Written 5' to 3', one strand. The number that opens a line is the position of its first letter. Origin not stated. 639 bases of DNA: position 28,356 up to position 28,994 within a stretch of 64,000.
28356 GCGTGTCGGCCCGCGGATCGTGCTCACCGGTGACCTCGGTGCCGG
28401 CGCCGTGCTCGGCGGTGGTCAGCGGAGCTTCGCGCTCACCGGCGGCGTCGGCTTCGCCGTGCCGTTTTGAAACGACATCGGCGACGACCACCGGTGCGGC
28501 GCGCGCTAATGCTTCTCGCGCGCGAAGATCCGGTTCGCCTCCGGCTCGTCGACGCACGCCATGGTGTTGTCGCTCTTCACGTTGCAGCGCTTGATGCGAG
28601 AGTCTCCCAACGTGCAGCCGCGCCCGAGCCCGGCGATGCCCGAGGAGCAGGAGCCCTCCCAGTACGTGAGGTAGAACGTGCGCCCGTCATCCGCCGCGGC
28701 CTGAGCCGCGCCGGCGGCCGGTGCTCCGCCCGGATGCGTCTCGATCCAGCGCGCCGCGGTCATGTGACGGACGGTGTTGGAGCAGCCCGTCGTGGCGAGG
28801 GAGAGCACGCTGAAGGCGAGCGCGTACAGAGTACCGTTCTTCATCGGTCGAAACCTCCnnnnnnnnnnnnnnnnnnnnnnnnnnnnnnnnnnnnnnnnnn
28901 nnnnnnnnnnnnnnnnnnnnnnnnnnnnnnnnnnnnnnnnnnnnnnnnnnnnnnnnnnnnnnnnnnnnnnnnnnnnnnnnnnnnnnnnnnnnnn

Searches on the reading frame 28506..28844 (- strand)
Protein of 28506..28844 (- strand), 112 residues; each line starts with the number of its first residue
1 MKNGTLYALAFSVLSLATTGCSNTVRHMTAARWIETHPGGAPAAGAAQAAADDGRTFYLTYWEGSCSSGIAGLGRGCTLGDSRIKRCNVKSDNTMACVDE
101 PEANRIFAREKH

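Call 5: search_protein_families(library=pfam, proteins=[window:28506-28844:-], max_evalue=1)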
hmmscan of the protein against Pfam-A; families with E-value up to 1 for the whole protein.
window:28506-28844:- (112 aa): 1 family
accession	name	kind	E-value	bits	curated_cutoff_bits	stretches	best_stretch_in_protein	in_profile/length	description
PF09567.15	RE_MamI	-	0.22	11.7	25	1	59-103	17-60/183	MamI restriction endonuclease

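Call 6: search_protein_families(library=ncbifam, proteins=[window:28506-28844:-], max_evalue=1)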
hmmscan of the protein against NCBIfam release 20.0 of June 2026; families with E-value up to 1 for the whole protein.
window:28506-28844:- (112 aa): 0 families

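Call 9: find_encoding_contigs(protein=window:28506-28844:-, flank=10000, max_places=6)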
Protein window:28506-28844:- (112 aa): no gene with exactly this product is on record in the collection.

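Call 10: find_homologous_proteins(query=window:28506-28844:-, max_evalue=0.01)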
Query window:28506-28844:- (112 aa): 33 proteins with E <= 0.01 among 69 candidates.
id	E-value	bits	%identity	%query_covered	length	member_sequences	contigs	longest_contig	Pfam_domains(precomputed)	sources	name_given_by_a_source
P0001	2.2e-70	252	100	100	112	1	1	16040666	-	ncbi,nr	ncbi:Hypothetical protein A7982_03706 [Minicystis rosea]|nr:Hypothetical protein A7982_03706 [Minicy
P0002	2.5e-43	164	61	99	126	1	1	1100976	-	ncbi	ncbi:MAG: hypothetical protein QM820_09420 [Minicystis sp.]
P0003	3.3e-40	154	58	100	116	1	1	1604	-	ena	-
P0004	1.9e-37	146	54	99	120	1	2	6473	-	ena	-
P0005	8.1e-37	143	58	99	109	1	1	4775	-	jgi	jgi:hypothetical protein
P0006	2.2e-35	139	56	99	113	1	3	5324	-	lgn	-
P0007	2.7e-34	135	63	84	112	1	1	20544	-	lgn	-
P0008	6.3e-34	134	57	98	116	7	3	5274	-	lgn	-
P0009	5.9e-33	131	54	82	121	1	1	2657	-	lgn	-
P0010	1.4e-32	130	56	99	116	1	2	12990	-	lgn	-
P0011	1.7e-32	130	52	99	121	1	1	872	-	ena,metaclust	metaclust:\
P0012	1.6e-31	126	53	99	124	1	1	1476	-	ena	-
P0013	2.5e-31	126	48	98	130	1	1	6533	-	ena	-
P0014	5.2e-31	125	52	99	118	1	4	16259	-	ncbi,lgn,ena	-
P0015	1.9e-30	123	51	99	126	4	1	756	-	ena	-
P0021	1.6e-28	117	48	99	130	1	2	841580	-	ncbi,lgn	ncbi:MAG: hypothetical protein U1A78_28150 [Polyangia bacterium]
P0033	1.1e-12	66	37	87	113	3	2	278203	-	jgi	jgi:hypothetical protein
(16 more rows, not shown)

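Call 11: find_encoding_contigs(protein=P0002, flank=6000, max_places=2)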
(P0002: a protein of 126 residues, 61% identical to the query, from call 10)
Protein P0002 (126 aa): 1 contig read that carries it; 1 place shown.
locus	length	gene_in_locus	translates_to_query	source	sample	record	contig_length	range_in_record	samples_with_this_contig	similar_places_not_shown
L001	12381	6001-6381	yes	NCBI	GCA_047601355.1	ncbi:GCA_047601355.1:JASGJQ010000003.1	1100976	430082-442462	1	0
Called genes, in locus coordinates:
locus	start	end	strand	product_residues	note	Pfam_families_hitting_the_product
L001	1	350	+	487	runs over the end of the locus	-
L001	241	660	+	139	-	PF13442:Cytochrome_CBB3 (weak), PF00034:Cytochrom_C (weak)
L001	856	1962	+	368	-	PF01541:GIY-YIG, PF27096:UvrC_M, PF02151:UVR (weak)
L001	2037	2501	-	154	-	-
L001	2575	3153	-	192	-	PF13532:2OG-FeII_Oxy_2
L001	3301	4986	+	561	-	PF13185:GAF_2, PF13492:GAF_3 (weak), PF01590:GAF, PF00158:Sigma54_activat, PF14532:Sigma54_activ_2, PF00004:AAA (weak), PF07728:AAA_5 (weak), PF25601:AAA_lid_14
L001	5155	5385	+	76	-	-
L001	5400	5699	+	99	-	-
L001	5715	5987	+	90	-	-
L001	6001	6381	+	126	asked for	-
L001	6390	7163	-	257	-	PF13386:DsbD_2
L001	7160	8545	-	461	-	PF12801:Fer4_5, PF13183:Fer4_8 (faint), PF13237:Fer4_10 (faint), PF13534:Fer4_17 (faint), PF12838:Fer4_7 (weak), PF13746:Fer4_18, PF11614:FixG_C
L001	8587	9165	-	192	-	PF14715:FixP_N, PF13442:Cytochrome_CBB3, PF00034:Cytochrom_C (weak)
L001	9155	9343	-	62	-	-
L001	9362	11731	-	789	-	PF00115:COX1, PF02433:FixO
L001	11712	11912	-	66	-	-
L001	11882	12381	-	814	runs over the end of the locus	PF00122:E1-E2_ATPase, PF00702:Hydrolase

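Call 12: find_encoding_contigs(protein=P0021, flank=6000, max_places=2)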
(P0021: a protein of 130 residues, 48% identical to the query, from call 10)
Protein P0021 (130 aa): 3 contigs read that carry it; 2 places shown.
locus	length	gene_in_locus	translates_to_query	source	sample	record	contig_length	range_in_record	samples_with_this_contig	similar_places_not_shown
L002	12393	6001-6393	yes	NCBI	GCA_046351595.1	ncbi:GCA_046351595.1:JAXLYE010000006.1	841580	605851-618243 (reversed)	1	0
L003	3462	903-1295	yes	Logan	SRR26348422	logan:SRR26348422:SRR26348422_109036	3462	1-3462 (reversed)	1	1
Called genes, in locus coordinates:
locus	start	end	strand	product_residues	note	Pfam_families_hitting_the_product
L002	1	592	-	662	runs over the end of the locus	PF00082:Peptidase_S8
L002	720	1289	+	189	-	PF02557:VanY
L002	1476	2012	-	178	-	PF06793:UPF0262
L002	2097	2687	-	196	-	-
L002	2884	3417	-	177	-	PF02082:Rrf2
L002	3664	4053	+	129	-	PF01152:Bac_globin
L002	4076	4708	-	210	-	PF00072:Response_reg, PF00196:GerE, PF13384:HTH_23 (weak)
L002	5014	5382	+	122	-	-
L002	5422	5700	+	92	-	-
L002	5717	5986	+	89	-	-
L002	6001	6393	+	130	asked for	-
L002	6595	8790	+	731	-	PF02518:HATPase_c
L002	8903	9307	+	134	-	-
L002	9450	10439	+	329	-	PF00111:Fer2, PF00970:FAD_binding_6, PF00175:NAD_binding_1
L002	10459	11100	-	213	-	-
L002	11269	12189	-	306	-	-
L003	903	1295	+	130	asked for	-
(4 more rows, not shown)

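Call 13: find_encoding_contigs(protein=P0033, flank=6000, max_places=2)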
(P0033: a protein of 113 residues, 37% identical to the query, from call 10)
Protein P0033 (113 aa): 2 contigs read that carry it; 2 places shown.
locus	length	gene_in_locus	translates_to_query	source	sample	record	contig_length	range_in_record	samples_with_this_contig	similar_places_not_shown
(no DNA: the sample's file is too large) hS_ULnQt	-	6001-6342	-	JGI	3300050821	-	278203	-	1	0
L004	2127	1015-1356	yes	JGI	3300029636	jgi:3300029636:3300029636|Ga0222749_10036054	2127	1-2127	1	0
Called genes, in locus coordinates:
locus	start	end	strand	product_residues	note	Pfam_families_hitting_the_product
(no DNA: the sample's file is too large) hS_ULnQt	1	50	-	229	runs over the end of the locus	-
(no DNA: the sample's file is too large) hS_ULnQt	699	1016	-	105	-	-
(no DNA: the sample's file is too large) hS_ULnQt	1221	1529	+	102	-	-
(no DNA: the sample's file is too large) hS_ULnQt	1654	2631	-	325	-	PF03703:bPH_2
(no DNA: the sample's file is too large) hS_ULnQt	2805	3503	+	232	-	PF00561:Abhydrolase_1, PF12697:Abhydrolase_6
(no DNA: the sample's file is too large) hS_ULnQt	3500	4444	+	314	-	PF02678:Pirin, PF05726:Pirin_C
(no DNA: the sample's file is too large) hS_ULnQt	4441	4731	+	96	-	PF02148:zf-UBP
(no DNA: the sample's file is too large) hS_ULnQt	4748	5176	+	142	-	PF02566:OsmC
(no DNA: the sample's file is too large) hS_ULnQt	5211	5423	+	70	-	-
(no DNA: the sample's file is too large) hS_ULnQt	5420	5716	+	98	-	-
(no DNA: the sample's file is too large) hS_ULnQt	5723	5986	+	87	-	-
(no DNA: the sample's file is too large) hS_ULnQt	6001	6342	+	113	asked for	-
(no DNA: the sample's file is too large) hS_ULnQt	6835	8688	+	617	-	PF00069:Pkinase, PF07714:PK_Tyr_Ser-Thr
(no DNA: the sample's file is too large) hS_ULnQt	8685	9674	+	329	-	PF07719:TPR_2 (faint), PF13432:TPR_16 (weak), PF08308:PEGA (weak)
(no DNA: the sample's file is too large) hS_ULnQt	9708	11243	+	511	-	-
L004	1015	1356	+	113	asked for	-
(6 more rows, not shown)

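Call 16: find_related_loci(query=A2, collection=genome_contigs, flank=8000)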
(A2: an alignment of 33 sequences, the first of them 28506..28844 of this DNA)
Query A2 (112 aa) in genome_contigs; peptide patterns used: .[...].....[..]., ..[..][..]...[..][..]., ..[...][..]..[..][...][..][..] (x = any residue, [..] = any of these).
17 stretches matched a pattern; 4 encode a relative of the query (tblastn E <= 1e-3); 4 distinct loci.
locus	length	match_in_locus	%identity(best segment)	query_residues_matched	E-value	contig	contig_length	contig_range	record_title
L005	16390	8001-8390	48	1-111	3e-31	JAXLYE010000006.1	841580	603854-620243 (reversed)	MAG: Polyangia bacterium isolate STL-MYX5 C1.81.fa-6, whole genome shotgun sequence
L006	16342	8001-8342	53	1-105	3e-30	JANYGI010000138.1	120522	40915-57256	MAG: Byssovorax sp. isolate 341R_metabinner_12 341R_k141_867638, whole genome shotgun sequence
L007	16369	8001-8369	40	20-108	7e-23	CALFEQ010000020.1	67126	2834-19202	MAG TPA_asm: uncultured Myxococcales bacterium isolate SRR5251193_bin.130_CONCOCT_v1.1_MAG genome assembly, contig: ERZ7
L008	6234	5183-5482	44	18-108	1e-20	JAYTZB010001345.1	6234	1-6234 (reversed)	MAG: Polyangiaceae bacterium isolate GFS_6217 GFS_6217_1344, whole genome shotgun sequence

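Call 17: find_related_loci(query=A2, collection=metagenome_contigs, flank=8000)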
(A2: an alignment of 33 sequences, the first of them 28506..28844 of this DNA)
Query A2 (112 aa) in metagenome_contigs; peptide patterns used: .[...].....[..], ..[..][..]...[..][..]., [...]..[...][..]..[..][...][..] (x = any residue, [..] = any of these).
49 stretches matched a pattern; 12 encode a relative of the query (tblastn E <= 1e-3); 12 distinct loci.
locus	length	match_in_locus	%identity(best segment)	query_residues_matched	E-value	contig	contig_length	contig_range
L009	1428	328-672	51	1-112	5e-36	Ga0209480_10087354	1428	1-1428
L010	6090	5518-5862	50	1-112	3e-35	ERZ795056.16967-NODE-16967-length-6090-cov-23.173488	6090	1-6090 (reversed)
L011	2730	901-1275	50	1-111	8e-34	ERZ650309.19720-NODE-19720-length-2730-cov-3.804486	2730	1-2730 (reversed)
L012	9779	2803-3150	52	1-111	3e-32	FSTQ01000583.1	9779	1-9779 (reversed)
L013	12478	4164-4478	50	1-111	2e-30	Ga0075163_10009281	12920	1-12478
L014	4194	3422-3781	45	1-108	6e-28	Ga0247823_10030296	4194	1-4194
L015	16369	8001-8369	40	20-108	8e-23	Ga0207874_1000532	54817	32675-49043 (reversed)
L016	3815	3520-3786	39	20-105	2e-16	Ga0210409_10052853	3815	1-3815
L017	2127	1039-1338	37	9-105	1e-15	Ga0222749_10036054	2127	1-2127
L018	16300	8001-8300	37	9-105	1e-15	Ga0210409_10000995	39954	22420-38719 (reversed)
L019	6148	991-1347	32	10-107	2e-14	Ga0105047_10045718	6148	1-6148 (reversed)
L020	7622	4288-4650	31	10-107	4e-14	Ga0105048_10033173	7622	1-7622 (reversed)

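Call 33: search_solved_structures(query=A2, max_evalue=10)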
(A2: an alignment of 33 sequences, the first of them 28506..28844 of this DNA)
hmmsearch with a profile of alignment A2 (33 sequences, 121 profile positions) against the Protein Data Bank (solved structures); distinct sequences matched with E-value up to 10: 1.
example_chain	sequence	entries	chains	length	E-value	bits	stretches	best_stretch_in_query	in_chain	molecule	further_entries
8d9e_B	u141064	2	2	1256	5.2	10.4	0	39-73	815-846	RAMP superfamily protein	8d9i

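Call 46: predict_structure(alignment_id=A2)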
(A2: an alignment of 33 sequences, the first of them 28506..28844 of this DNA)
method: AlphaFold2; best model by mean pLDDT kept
length: 112 residues; sequences in the alignment: 33
mean_pLDDT: 66.8   pTM: 0.45
mean pLDDT of the five models: 66.8, 64.9, 64.8, 64.4, 61.2
residues with pLDDT >= 90: 0; 70-90: 55; 50-70: 41; < 50: 16
segments of 3 or more residues with pLDDT < 50: 37-51
pLDDT, mean of each block of 10 residues (from residue 1): 72 65 54 49 41 70 73 68 84 84 77 58
secondary structure, 60 per line:
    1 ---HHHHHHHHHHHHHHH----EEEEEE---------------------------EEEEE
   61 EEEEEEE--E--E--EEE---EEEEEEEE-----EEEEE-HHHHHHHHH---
elements in order: H4-18 E23-28 E56-67 E76-78 E82-89 E95-99 H101-109

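Call 58: search_protein_families(library=padloc, proteins=[window:28506-28844:-], max_evalue=1)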
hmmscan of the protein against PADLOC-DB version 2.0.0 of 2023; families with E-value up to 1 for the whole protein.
window:28506-28844:- (112 aa): 0 families

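Call 60: search_protein_families(library=pfam, proteins=[L002:6595-8790:+, L020:934-3324:+, L018:8550-10664:+, L013:65-2419:-], max_evalue=0.01)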
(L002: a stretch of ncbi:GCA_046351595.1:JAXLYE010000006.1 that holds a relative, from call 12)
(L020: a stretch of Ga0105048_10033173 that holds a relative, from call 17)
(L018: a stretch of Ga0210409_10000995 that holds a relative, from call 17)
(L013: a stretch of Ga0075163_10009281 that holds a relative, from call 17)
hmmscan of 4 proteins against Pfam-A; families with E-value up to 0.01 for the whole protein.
L002:6595-8790:+ (731 aa): 6 families
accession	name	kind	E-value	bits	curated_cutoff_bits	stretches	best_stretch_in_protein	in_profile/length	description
PF02518.31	HATPase_c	-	3e-11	44.2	26.4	1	641-727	5-110/111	Histidine kinase-, DNA gyrase B-, and HSP90-like ATPase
PF13581.12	HATPase_c_2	-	0.00022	21.7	27.4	1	639-685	29-80/127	Histidine kinase-like ATPase domain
PF07730.19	HisKA_3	-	0.00027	21.9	24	1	545-561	1-17/68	Histidine kinase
PF17820.7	PDZ_6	-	0.00054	20.1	27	1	54-80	1-27/54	PDZ domain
PF13589.12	HATPase_c_3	-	0.00062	20.2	25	1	642-686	3-47/137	Histidine kinase-, DNA gyrase B-, and HSP90-like ATPase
PF00595.29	PDZ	-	0.0078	17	23.2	0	36-80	8-54/81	PDZ domain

L020:934-3324:+ (796 aa): 5 families
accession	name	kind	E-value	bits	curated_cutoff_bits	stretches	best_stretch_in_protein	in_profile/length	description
PF00069.31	Pkinase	-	1.6e-42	146.1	31.7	2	470-627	1-154/263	Protein kinase domain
PF07714.23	PK_Tyr_Ser-Thr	-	6.3e-32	111.3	23.1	2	472-621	3-152/258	Protein tyrosine and serine/threonine kinase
PF07695.17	7TMR-DISM_7TM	-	0.0016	18.8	29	1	201-392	11-203/205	7TM diverse intracellular signalling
PF06293.20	Kdo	-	0.005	16.7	21.3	1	544-603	94-155/207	Lipopolysaccharide kinase (Kdo/WaaP) family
PF03109.22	ABC1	-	0.0066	16.1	22.9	0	522-631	123-227/244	ABC1 atypical kinase-like domain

L018:8550-10664:+ (704 aa): 5 families
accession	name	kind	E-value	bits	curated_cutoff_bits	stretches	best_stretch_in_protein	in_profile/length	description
PF00069.31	Pkinase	-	8.3e-36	124.2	31.7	1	108-371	1-257/263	Protein kinase domain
PF07714.23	PK_Tyr_Ser-Thr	-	2.6e-32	112.6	23.1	1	111-367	4-250/258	Protein tyrosine and serine/threonine kinase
PF08308.17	PEGA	-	0.00046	20.5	20.8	1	556-620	3-68/71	PEGA domain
PF03109.22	ABC1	-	0.003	17.2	22.9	1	182-274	141-223/244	ABC1 atypical kinase-like domain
PF01636.29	APH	-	0.0057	16.9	23.2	0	161-223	45-107/239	Phosphotransferase enzyme family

L013:65-2419:- (784 aa): 7 families
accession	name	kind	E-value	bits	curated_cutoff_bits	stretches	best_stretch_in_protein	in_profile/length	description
PF00069.31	Pkinase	-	1.6e-45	156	31.7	1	44-301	2-259/263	Protein kinase domain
PF07714.23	PK_Tyr_Ser-Thr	-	2.1e-25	89.9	23.1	1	45-295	3-250/258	Protein tyrosine and serine/threonine kinase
PF13191.12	AAA_16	-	2e-21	77.7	32.6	1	507-704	2-166/167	AAA ATPase domain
PF13401.12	AAA_22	-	4.6e-06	27.4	27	1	528-700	3-107/130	AAA domain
PF03109.22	ABC1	-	2.7e-05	23.9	22.9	1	116-197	141-220/244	ABC1 atypical kinase-like domain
PF06293.20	Kdo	-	0.0028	17.6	21.3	0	87-193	56-171/207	Lipopolysaccharide kinase (Kdo/WaaP) family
PF17667.7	Pkinase_fungal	-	0.0036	16.5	24.1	1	145-233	289-379/387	Fungal protein kinase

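Call 78: search_protein_families(library=pfam, proteins=[L001:3301-4986:+], max_evalue=0.001)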
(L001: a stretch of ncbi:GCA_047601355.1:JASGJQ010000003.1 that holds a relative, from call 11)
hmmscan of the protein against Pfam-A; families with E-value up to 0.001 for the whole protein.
L001:3301-4986:+ (561 aa): 9 families
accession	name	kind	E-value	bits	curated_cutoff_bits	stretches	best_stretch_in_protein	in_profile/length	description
PF00158.32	Sigma54_activat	-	9.6e-70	234.1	20.2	1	255-420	2-167/168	Sigma-54 interaction domain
PF25601.1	AAA_lid_14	-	1.2e-25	89.5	27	1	426-506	1-81/87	AAA+ ATPase lid domain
PF14532.12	Sigma54_activ_2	-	2.1e-22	80.3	25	1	255-425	1-138/138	Sigma-54 interaction domain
PF01590.32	GAF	-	7.8e-15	56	22.4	1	96-222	9-130/133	GAF domain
PF13185.12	GAF_2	-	1e-12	48.8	28.6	1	95-225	10-135/136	GAF domain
PF13492.12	GAF_3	-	5e-08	33.8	27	1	94-226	7-128/129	GAF domain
PF07728.20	AAA_5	-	3.6e-07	30.7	22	1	278-396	2-123/139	AAA domain (dynein-related subfamily)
PF00004.35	AAA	-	7.9e-06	26.8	21.2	1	278-413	1-129/131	ATPase family associated with various cellular activities (AAA)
PF07724.20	AAA_2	-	0.00088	19.8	27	0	276-377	4-106/166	AAA domain (Cdc48 subfamily)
